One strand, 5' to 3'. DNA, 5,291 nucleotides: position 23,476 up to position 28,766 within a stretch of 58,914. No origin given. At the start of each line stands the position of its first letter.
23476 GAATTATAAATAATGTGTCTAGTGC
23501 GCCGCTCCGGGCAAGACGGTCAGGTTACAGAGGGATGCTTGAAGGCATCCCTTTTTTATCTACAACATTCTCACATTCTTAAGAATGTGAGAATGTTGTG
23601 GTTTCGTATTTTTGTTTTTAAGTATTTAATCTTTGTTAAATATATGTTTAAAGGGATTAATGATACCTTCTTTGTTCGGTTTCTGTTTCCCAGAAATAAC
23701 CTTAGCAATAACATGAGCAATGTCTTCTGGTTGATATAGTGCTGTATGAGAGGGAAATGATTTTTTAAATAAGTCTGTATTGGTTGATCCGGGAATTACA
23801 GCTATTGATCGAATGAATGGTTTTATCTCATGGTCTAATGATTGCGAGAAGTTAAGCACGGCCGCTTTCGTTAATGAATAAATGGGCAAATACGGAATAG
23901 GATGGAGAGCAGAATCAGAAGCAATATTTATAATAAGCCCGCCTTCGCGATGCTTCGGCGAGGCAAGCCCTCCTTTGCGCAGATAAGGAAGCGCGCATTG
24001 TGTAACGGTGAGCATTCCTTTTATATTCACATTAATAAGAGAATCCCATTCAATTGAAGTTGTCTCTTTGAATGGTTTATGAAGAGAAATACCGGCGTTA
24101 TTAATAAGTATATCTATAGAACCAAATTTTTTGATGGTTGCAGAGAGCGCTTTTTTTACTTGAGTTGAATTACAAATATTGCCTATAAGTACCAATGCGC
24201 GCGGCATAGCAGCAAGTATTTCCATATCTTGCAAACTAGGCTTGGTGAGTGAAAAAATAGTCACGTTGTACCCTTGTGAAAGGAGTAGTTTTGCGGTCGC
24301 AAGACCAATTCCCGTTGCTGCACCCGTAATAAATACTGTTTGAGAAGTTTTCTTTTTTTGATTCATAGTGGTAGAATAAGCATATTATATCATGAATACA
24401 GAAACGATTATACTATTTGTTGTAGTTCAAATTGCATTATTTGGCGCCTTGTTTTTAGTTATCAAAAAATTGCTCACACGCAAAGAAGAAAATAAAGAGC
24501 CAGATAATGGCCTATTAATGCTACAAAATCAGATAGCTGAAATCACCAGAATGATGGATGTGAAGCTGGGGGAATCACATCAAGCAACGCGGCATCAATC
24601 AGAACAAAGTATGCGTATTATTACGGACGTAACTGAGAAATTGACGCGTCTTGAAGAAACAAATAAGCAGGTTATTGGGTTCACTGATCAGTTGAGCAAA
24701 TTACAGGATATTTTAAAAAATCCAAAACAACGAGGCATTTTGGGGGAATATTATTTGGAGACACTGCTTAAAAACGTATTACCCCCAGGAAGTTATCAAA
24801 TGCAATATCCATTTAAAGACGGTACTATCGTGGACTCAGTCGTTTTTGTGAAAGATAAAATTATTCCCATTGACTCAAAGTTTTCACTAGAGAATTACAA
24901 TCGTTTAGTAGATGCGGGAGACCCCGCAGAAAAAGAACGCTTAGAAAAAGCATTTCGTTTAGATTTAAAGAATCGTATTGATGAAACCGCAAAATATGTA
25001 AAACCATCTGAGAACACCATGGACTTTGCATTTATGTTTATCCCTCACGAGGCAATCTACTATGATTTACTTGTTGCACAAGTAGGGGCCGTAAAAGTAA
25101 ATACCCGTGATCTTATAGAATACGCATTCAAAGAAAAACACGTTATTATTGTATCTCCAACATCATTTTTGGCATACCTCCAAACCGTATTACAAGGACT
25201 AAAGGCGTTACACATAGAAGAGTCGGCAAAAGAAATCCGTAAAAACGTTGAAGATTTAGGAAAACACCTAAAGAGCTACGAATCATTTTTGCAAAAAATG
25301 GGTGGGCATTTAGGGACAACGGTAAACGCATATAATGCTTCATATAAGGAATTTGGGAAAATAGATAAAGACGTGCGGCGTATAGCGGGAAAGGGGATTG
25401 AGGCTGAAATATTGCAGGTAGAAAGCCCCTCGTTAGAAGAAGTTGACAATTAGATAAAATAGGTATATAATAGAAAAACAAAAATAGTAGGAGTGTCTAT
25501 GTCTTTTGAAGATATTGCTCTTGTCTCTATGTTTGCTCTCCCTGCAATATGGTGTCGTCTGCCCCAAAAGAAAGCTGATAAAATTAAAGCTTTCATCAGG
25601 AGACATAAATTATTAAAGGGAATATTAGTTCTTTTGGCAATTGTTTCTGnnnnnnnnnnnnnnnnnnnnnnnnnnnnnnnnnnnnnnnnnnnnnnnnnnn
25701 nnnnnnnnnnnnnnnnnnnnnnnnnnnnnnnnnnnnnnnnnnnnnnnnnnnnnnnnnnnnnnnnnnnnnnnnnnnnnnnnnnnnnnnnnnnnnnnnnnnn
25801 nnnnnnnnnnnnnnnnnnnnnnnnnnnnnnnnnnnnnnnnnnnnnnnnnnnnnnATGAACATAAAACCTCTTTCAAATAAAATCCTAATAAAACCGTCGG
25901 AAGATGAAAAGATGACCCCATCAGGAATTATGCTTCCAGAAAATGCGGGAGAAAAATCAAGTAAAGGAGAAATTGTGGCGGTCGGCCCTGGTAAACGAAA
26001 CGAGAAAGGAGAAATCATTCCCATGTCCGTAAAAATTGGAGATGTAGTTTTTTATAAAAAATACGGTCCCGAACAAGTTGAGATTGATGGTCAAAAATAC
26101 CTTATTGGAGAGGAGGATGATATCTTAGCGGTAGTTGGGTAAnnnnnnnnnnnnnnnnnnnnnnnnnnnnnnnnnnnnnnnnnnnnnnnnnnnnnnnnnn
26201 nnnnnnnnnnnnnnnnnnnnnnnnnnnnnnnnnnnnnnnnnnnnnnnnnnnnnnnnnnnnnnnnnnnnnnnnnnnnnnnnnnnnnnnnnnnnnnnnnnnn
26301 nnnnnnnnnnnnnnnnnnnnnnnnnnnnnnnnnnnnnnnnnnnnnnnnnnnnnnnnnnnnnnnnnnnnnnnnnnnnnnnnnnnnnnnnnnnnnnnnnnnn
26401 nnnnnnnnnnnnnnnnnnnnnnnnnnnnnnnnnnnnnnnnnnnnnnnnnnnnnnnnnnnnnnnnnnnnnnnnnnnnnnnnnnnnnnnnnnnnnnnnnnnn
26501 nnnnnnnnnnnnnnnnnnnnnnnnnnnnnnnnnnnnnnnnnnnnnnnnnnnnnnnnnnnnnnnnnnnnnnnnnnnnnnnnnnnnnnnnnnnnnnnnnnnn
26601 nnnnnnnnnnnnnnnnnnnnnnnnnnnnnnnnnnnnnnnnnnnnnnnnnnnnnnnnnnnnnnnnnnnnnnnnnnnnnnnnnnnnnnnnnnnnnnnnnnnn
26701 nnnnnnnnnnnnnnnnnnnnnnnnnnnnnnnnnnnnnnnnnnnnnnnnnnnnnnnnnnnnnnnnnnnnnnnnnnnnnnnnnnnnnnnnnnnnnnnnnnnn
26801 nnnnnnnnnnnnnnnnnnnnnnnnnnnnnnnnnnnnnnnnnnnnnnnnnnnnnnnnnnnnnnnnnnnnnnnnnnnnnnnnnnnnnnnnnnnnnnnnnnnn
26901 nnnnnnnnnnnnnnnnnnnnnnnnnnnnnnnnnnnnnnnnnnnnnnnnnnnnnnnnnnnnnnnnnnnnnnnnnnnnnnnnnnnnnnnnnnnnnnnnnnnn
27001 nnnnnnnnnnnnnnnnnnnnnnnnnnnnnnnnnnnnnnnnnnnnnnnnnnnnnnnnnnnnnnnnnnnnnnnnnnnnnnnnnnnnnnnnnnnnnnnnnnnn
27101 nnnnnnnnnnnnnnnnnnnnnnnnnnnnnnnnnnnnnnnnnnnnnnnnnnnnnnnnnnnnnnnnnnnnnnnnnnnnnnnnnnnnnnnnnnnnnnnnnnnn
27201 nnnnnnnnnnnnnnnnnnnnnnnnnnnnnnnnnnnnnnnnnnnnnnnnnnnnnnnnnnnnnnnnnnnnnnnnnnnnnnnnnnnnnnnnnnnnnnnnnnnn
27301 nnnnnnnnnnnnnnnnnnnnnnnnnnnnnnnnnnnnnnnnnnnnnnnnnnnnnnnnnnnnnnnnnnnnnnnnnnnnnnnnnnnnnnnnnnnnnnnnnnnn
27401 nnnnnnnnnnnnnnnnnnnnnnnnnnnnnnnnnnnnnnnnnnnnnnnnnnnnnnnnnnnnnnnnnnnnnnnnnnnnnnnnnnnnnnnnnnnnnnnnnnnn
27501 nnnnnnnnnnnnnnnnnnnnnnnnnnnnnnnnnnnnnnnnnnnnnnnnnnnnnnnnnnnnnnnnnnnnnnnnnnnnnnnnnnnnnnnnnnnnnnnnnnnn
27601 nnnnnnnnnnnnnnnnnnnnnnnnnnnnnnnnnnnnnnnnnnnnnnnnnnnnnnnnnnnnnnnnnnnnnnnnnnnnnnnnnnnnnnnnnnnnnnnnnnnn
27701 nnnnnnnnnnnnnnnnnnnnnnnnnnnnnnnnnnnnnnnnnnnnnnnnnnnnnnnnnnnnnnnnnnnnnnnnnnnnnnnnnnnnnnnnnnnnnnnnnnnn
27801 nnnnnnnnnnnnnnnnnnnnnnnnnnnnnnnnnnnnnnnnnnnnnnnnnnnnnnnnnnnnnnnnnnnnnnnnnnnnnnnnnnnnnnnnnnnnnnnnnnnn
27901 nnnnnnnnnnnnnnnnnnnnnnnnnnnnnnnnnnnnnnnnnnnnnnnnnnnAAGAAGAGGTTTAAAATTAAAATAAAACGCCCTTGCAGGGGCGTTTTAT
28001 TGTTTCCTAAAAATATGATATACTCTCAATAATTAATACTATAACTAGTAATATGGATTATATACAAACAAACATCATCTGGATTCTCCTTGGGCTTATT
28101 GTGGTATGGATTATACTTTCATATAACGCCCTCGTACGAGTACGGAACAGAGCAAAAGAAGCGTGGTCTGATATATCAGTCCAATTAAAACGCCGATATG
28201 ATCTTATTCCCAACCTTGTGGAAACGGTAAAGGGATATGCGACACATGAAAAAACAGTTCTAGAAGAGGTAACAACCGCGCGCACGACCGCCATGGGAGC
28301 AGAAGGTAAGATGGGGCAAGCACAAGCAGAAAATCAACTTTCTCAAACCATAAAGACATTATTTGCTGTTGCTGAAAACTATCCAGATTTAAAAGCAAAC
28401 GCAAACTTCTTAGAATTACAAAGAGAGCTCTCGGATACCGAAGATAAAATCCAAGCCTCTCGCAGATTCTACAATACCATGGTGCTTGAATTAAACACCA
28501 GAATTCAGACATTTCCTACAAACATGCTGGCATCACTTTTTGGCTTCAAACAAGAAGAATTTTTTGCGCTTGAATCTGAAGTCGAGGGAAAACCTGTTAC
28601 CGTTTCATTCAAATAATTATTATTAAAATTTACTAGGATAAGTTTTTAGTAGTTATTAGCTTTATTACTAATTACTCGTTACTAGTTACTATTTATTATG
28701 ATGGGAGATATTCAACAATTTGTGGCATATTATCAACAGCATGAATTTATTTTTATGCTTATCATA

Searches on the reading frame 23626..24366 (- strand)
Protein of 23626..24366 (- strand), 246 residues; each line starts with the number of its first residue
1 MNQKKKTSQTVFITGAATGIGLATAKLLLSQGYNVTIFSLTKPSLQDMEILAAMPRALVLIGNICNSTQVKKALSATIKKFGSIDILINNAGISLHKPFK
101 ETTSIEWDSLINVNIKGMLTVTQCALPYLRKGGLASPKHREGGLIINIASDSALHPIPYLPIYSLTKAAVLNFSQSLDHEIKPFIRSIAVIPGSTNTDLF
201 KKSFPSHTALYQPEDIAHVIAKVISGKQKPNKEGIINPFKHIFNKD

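Call 78: search_protein_families(library=pfam, proteins=[window:23626-24366:-], max_evalue=0.0001)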
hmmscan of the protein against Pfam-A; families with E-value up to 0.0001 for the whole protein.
window:23626-24366:- (246 aa): 3 families
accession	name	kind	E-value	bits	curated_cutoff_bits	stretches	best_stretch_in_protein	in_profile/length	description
PF00106.31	adh_short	-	4.2e-44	150.8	26.6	1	9-204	1-191/195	short chain dehydrogenase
PF13561.12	adh_short_C2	-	5.5e-32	111.7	27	1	15-206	1-186/236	Enoyl-(Acyl carrier protein) reductase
PF08659.16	KR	-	2e-07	31.5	22.6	1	10-124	2-122/180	KR domain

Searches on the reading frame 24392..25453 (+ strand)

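Call 78: search_protein_families(library=pfam, proteins=[window:24392-25453:+], max_evalue=0.0001)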
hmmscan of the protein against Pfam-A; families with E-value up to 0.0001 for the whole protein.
window:24392-25453:+ (353 aa): 1 family
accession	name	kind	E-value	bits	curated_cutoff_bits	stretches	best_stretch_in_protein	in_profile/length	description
PF02646.22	RmuC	-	1.4e-54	185.7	26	1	47-337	2-287/291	RmuC family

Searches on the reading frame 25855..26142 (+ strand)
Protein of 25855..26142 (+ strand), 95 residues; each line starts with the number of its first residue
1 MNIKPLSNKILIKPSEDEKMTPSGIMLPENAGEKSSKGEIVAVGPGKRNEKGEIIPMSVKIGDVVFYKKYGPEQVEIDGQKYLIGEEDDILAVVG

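Call 78: search_protein_families(library=pfam, proteins=[window:25855-26142:+], max_evalue=0.0001)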
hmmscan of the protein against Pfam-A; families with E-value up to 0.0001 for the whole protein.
window:25855-26142:+ (95 aa): 1 family
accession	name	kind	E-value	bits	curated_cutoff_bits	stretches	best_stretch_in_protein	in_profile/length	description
PF00166.26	Cpn10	-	6.3e-32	109.9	21.1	1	2-94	1-93/93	Chaperonin 10 Kd subunit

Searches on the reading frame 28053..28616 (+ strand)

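Call 78: search_protein_families(library=pfam, proteins=[window:28053-28616:+], max_evalue=0.0001)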
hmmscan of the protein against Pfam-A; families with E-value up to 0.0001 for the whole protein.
window:28053-28616:+ (187 aa): 1 family
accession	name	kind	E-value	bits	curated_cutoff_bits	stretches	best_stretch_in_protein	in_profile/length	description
PF04011.17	LemA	-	4.1e-60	202.4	26.2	1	37-186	1-149/149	LemA family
